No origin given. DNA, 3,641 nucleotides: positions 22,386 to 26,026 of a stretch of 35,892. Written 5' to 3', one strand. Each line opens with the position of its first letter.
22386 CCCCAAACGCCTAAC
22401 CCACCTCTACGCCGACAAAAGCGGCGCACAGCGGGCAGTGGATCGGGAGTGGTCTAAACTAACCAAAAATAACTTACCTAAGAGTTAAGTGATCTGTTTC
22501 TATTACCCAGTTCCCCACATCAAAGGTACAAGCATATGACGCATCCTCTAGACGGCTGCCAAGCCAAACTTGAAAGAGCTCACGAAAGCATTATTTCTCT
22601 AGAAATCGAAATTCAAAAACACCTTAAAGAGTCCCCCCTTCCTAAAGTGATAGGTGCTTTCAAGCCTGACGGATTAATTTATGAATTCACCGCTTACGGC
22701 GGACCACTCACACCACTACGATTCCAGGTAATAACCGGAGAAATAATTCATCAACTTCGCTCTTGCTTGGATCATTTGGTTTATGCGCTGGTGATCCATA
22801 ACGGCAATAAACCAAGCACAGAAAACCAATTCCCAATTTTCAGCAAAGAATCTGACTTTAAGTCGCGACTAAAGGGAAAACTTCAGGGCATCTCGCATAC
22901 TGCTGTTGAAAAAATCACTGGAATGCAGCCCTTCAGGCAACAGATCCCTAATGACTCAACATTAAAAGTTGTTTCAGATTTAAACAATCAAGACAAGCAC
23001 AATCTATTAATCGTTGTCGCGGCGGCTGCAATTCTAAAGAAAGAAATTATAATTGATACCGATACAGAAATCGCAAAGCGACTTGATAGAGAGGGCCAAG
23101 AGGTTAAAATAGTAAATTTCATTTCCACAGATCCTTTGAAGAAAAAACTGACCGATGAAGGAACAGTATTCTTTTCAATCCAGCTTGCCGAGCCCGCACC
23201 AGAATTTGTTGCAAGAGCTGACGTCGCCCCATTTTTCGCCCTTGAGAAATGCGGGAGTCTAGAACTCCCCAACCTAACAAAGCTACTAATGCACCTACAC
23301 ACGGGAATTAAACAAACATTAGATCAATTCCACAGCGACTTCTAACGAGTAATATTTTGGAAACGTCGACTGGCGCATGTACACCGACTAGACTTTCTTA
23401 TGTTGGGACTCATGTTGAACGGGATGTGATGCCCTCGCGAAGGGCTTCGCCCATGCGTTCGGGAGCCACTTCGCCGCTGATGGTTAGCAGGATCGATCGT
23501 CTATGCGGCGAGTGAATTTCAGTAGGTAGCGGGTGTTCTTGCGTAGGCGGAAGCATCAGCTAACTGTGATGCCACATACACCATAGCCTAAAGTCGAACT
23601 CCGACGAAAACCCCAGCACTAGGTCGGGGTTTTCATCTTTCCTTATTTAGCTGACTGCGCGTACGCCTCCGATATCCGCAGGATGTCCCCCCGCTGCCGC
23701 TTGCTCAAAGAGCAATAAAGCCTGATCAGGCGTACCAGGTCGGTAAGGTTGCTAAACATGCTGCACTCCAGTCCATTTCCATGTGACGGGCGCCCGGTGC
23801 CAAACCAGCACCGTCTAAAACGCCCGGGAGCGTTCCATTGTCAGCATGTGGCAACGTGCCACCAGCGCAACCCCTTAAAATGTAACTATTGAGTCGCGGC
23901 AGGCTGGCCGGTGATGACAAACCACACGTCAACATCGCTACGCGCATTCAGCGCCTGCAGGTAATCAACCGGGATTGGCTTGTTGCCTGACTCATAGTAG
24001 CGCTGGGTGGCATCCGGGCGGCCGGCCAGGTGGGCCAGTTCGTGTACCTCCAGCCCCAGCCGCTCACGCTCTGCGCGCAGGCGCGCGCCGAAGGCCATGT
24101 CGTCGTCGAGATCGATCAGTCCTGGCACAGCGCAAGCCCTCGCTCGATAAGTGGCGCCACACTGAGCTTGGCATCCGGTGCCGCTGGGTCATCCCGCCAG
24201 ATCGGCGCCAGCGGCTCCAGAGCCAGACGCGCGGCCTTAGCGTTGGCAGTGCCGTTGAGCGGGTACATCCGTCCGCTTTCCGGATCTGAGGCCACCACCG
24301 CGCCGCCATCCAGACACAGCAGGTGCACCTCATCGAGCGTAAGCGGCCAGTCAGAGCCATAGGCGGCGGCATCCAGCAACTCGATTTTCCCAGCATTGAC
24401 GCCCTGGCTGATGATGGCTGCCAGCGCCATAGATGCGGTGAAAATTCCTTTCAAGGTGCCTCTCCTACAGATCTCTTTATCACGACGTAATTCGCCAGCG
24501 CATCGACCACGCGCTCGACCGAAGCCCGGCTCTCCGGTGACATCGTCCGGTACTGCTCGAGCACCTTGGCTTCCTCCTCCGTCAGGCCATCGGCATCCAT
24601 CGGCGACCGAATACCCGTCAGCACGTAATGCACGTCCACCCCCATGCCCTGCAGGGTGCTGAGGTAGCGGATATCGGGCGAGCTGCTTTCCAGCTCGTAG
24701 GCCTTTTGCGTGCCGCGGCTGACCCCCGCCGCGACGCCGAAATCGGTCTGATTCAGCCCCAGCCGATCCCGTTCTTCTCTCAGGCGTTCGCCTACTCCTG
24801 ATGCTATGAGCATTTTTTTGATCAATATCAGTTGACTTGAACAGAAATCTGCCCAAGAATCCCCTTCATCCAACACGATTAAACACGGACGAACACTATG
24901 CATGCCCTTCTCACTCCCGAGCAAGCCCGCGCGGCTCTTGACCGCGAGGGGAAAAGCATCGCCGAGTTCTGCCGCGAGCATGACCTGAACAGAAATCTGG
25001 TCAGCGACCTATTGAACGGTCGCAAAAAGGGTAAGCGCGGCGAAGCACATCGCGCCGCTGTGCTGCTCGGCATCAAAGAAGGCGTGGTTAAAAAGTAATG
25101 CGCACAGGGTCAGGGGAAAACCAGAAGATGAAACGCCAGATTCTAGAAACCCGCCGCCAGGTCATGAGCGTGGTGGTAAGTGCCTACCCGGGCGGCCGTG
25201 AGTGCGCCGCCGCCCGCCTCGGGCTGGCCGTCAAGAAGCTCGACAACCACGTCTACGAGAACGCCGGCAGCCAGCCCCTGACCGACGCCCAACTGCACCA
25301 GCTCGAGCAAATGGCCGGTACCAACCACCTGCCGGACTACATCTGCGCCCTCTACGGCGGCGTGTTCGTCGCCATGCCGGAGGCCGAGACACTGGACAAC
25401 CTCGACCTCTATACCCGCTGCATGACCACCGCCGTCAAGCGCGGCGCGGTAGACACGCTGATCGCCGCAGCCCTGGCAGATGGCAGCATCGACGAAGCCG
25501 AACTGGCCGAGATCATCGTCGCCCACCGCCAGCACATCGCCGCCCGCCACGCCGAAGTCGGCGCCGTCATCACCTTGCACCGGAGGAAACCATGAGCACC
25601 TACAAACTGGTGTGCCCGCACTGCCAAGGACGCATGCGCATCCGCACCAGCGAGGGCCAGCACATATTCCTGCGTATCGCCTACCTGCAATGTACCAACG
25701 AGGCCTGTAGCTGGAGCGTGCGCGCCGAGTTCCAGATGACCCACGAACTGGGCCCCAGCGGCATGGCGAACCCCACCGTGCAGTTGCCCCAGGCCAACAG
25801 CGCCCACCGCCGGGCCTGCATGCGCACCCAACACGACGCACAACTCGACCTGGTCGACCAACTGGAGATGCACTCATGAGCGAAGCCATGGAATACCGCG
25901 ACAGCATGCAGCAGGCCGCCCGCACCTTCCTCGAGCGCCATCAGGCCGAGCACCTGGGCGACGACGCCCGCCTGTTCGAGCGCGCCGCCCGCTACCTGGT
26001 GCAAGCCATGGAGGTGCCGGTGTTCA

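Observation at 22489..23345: Low-GC single-gene moron between tail gene D and the immunity region: candidate anti-phage effector with an R-x4-H motif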

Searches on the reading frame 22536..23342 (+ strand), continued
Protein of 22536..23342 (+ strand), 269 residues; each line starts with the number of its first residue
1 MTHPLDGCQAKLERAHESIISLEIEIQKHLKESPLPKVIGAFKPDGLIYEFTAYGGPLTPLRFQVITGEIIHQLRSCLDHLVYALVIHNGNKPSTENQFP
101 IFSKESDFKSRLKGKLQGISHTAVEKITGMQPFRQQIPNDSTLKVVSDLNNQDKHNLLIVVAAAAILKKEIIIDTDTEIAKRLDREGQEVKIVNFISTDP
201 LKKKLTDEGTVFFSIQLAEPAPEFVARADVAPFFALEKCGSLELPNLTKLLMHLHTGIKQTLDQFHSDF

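Call 92: find_encoding_contigs(protein=P0209, flank=4000, max_places=8)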
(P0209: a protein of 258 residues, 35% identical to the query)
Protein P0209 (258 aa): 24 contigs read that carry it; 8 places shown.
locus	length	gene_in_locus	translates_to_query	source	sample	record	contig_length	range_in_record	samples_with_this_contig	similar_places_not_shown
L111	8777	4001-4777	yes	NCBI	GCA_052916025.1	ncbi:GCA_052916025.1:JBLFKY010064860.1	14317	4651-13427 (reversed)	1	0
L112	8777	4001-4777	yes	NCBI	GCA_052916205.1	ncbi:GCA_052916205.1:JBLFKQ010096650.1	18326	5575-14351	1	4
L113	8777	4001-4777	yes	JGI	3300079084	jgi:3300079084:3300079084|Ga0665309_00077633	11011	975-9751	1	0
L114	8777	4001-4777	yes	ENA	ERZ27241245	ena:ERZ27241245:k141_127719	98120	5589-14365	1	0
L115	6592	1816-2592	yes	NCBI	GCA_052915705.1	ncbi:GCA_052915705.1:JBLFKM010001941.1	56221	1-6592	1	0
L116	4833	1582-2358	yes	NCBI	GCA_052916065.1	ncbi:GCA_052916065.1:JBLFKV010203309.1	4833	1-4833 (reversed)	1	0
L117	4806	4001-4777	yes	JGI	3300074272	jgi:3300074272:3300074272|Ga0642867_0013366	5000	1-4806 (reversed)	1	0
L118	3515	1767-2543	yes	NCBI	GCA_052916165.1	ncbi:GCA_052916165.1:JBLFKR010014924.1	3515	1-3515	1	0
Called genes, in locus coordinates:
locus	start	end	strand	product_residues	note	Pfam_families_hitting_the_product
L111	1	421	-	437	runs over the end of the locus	?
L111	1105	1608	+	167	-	PF05163:DinB (weak), PF12867:DinB_2 (weak)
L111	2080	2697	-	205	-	PF05175:MTS (weak), PF13489:Methyltransf_23, PF13847:Methyltransf_31, PF08241:Methyltransf_11, PF08242:Methyltransf_12 (weak), PF13649:Methyltransf_25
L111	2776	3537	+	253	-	-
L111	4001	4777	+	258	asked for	-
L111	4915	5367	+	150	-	-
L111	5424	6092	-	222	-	PF01694:Rhomboid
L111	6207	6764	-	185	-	PF03729:DUF308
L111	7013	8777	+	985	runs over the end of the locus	PF00005:ABC_tran (faint), PF02463:SMC_N (faint), PF13191:AAA_16 (faint), PF13304:AAA_21 (faint), PF13476:AAA_23 (faint), PF13555:AAA_29 (faint), PF17760:UvrA_inter (weak), PF17755:UvrA_DNA-bind, +1 more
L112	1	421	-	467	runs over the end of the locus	PF01676:Metalloenzyme, PF06415:iPGM_N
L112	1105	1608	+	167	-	PF05163:DinB (weak), PF12867:DinB_2 (weak)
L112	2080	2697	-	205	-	PF05175:MTS (weak), PF13489:Methyltransf_23, PF13847:Methyltransf_31, PF08241:Methyltransf_11, PF08242:Methyltransf_12 (weak), PF13649:Methyltransf_25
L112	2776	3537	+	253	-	-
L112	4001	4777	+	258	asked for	-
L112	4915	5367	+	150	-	-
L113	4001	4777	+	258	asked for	-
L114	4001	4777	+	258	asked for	-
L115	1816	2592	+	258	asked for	-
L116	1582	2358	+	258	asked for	-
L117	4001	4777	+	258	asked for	-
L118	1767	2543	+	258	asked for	-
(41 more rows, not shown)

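Call 96: get_annotated_region(hit=H12, flank=4000)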
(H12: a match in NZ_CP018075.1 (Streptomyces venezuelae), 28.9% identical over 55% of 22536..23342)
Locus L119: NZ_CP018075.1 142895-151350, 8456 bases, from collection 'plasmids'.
description: Streptomyces venezuelae strain NRRL B-65442 plasmid unnamed
organism: Streptomyces venezuelae (NCBI taxid 54571)
taxonomy: Bacteria; Actinomycetota; Actinomycetes; Kitasatosporales; Streptomycetaceae; Streptomyces; Streptomyces venezuelae
host: -; source: cultured microorganism; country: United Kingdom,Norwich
typing (MOB-suite, as given by PLSDB): non-mobilizable; replicon rep_cluster_1910
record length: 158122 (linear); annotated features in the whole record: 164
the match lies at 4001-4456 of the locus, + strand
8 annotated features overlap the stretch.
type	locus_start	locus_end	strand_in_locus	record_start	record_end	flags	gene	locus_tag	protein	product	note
CDS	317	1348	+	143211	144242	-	-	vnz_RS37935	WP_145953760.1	hypothetical protein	-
CDS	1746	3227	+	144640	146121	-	-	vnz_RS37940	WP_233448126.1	replication-relaxation family protein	-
CDS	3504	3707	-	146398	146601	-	-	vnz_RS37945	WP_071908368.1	hypothetical protein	-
CDS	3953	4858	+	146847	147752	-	-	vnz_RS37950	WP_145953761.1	hypothetical protein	-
CDS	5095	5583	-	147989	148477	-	-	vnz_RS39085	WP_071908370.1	GNAT family N-acetyltransferase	-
CDS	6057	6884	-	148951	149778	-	-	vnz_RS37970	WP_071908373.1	M55 family metallopeptidase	-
CDS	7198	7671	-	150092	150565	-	-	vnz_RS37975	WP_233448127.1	hypothetical protein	-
CDS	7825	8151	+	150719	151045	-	-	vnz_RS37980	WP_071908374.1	hypothetical protein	-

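Call 97: get_annotated_region(hit=H16, flank=4000)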
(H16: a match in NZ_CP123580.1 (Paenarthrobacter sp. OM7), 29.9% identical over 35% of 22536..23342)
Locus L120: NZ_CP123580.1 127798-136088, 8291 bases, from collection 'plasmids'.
description: Paenarthrobacter sp. OM7 plasmid unnamed, complete sequence
organism: Paenarthrobacter sp. OM7 (NCBI taxid 3041264)
taxonomy: Bacteria; Actinomycetota; Actinomycetes; Micrococcales; Micrococcaceae; Paenarthrobacter; Paenarthrobacter sp. OM7
host: -; source: mixed culture,soil; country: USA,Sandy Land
typing (MOB-suite, as given by PLSDB): conjugative; replicon rep_cluster_1668; relaxase MOBP; mating-pair formation MPF_T
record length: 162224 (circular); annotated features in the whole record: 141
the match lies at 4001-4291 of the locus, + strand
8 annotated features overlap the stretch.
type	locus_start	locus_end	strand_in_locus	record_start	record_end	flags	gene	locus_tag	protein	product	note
CDS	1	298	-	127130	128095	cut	-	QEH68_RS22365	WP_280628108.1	EamA family transporter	-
CDS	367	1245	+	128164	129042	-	-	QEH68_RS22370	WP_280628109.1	LysR family transcriptional regulator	-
CDS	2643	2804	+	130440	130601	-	-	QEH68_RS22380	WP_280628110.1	DUF1660 family phage protein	-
CDS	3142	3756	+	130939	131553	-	-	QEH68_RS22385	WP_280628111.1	recombinase family protein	GO:0006310 - DNA recombination [Evidence IEA]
CDS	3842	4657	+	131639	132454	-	-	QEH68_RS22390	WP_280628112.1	hypothetical protein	-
CDS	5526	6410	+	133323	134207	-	-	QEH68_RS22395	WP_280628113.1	hypothetical protein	-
CDS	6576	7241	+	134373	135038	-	-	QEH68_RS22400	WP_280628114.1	hypothetical protein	-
CDS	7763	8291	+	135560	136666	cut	-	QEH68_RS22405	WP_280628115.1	hypothetical protein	-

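Call 98: get_annotated_region(hit=H14, flank=4000)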
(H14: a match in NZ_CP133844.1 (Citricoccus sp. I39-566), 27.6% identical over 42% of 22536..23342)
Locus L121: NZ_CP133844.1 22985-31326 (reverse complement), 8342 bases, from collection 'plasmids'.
description: Citricoccus sp. I39-566 plasmid unnamed2, complete sequence
organism: Citricoccus sp. I39-566 (NCBI taxid 3073268)
taxonomy: Bacteria; Actinomycetota; Actinomycetes; Micrococcales; Micrococcaceae; Citricoccus; Citricoccus sp. I39-566
host: -; source: cell culture,Oceanic seawater; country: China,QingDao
typing (MOB-suite, as given by PLSDB): non-mobilizable
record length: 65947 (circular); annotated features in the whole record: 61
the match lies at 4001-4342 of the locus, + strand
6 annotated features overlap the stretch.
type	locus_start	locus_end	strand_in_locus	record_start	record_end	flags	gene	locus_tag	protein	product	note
CDS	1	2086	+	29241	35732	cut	-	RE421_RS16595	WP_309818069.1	helicase-related protein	-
CDS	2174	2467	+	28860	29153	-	-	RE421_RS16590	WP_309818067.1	hypothetical protein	-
CDS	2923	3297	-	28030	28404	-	-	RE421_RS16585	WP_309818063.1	hypothetical protein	-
CDS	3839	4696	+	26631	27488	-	-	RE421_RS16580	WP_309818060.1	hypothetical protein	-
CDS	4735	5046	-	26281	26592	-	-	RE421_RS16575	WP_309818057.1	hypothetical protein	-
CDS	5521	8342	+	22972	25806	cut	-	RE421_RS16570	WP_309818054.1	DNA methyltransferase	-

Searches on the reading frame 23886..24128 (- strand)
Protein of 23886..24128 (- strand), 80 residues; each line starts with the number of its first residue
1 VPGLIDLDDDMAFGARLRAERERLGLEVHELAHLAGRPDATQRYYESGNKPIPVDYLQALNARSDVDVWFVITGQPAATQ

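Call 15: search_protein_families(library=pfam, proteins=[window:23886-24128:-], max_evalue=0.001)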
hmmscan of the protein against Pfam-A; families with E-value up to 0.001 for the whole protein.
window:23886-24128:- (80 aa): 1 family
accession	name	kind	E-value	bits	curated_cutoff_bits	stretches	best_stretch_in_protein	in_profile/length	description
PF13560.12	HTH_31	-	4.9e-07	30.4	27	1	12-60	1-50/64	Helix-turn-helix domain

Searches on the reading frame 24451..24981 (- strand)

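Call 15: search_protein_families(library=pfam, proteins=[window:24451-24981:-], max_evalue=0.001)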
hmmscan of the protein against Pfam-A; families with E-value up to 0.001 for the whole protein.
window:24451-24981:- (176 aa): 1 family
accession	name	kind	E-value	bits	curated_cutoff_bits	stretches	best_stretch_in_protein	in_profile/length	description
PF13560.12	HTH_31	-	0.00032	21.4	27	1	64-96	3-35/64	Helix-turn-helix domain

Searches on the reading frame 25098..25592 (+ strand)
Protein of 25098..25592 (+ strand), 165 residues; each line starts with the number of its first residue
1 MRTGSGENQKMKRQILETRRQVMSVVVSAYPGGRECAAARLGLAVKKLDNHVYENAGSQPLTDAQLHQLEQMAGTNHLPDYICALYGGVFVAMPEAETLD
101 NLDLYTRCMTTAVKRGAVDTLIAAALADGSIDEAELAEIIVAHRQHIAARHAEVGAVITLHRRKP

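Call 15: search_protein_families(library=pfam, proteins=[window:25098-25592:+], max_evalue=0.001)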
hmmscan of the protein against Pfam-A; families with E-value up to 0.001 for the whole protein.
window:25098-25592:+ (165 aa): 2 families
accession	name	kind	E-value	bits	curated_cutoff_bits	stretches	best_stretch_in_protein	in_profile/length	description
PF06892.16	Phage_CP76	-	2.2e-07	31.3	26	1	25-150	9-136/146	Phage regulatory protein CII (CP76)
PF04391.17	DUF533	-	0.00072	19.6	29.6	1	110-146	66-102/178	Protein of unknown function (DUF533)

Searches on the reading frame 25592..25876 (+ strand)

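Call 65: search_protein_families(library=pfam, proteins=[window:25592-25876:+], max_evalue=0.001)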
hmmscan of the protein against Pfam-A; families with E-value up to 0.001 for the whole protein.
window:25592-25876:+ (95 aa): 2 families
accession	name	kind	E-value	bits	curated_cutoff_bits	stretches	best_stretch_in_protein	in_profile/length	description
PF04606.18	Ogr_Delta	-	2.1e-16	60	26.3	1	8-52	2-46/47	Ogr/Delta-like zinc finger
PF13408.12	Zn_ribbon_recom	-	0.00056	20.7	25.3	1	5-37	5-32/58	Recombinase zinc beta ribbon domain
